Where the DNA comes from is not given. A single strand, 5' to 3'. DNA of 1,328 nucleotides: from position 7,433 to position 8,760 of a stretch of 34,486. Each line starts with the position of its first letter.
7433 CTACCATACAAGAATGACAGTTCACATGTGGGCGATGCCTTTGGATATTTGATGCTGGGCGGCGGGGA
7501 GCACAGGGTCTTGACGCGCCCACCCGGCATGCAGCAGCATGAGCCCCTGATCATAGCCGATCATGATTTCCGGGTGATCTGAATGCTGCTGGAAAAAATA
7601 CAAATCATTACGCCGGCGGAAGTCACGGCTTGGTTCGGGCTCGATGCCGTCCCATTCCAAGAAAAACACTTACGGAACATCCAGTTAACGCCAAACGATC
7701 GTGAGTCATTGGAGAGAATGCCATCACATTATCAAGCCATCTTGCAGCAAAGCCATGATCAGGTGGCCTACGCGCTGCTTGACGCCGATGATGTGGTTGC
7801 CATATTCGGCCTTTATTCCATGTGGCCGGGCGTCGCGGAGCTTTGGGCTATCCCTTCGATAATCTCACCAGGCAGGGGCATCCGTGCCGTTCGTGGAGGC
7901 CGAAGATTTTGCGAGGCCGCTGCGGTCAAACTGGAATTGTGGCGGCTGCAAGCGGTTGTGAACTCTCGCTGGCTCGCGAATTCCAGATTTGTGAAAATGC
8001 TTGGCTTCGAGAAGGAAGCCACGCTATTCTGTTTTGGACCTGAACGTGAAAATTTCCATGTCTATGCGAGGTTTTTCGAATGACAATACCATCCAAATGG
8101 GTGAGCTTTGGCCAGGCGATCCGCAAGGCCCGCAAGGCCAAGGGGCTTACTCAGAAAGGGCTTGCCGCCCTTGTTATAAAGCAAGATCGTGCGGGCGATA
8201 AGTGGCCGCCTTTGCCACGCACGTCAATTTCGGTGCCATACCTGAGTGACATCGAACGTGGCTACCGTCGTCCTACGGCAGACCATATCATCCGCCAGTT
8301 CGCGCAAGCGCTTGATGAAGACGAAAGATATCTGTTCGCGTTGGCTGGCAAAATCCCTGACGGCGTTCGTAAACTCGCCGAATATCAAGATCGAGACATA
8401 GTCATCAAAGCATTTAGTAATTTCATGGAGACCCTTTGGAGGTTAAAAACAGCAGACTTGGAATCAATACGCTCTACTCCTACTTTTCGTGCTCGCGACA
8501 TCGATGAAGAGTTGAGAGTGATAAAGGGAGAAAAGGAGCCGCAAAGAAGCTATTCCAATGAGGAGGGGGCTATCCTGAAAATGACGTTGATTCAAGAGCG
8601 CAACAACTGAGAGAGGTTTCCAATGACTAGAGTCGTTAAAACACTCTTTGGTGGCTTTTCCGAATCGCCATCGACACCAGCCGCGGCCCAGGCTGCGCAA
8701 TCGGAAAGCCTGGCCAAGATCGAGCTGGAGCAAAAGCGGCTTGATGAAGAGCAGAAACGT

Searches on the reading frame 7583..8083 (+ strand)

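Call 48: search_protein_families(library=phrogs, proteins=[window:7583-8083:+], max_evalue=0.001)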
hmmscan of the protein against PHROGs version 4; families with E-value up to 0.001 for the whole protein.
window:7583-8083:+ (166 aa): 2 families
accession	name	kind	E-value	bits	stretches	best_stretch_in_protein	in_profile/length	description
phrog_4177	-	unknown function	5.1e-16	60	1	22-164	3-142/143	-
phrog_308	-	head and packaging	1.9e-08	35.6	1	23-162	6-147/151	internal virion protein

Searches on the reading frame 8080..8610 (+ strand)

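Call 48: search_protein_families(library=phrogs, proteins=[window:8080-8610:+], max_evalue=0.001)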
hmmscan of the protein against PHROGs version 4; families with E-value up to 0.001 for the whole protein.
window:8080-8610:+ (176 aa): 4 families
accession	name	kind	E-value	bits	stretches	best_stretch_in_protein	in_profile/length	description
phrog_3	-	transcription regulation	2e-08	35.4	1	7-163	86-220/430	transcriptional repressor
phrog_8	-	transcription regulation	1.3e-07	32.4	1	15-151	165-258/346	transcriptional regulator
phrog_2967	-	transcription regulation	6.5e-06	26.8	1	9-101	10-78/225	transcriptional regulator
phrog_5823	-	transcription regulation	6.7e-06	26.5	1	8-87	5-68/404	transcriptional regulator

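Call 65: search_protein_families(library=pfam, proteins=[window:8080-8610:+], max_evalue=0.01)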
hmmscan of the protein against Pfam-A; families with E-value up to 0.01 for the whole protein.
window:8080-8610:+ (176 aa): 3 families
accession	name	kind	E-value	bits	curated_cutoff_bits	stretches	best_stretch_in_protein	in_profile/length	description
PF01381.28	HTH_3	-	7.6e-09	35.9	23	1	49-72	20-43/55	Helix-turn-helix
PF13560.12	HTH_31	-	2.5e-06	28.1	27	1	10-81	2-57/64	Helix-turn-helix domain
PF12844.13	HTH_19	-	1.1e-05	25.6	30.2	1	11-90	1-63/64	Helix-turn-helix domain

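Call 80: search_protein_families(library=padloc, proteins=[window:8080-8607:+], max_evalue=0.001)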
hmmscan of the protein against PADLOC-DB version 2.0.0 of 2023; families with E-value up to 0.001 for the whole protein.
window:8080-8607:+ (176 aa): 3 families
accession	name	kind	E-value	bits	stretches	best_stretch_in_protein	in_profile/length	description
PDLC02926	HTH_VI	-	4.7e-08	31.2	0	48-91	24-66/92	-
PDLC03664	Control_protein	-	5e-06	24.9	0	7-31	11-35/74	control protein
PDLC04142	capH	-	0.00013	21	1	9-86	6-66/103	capH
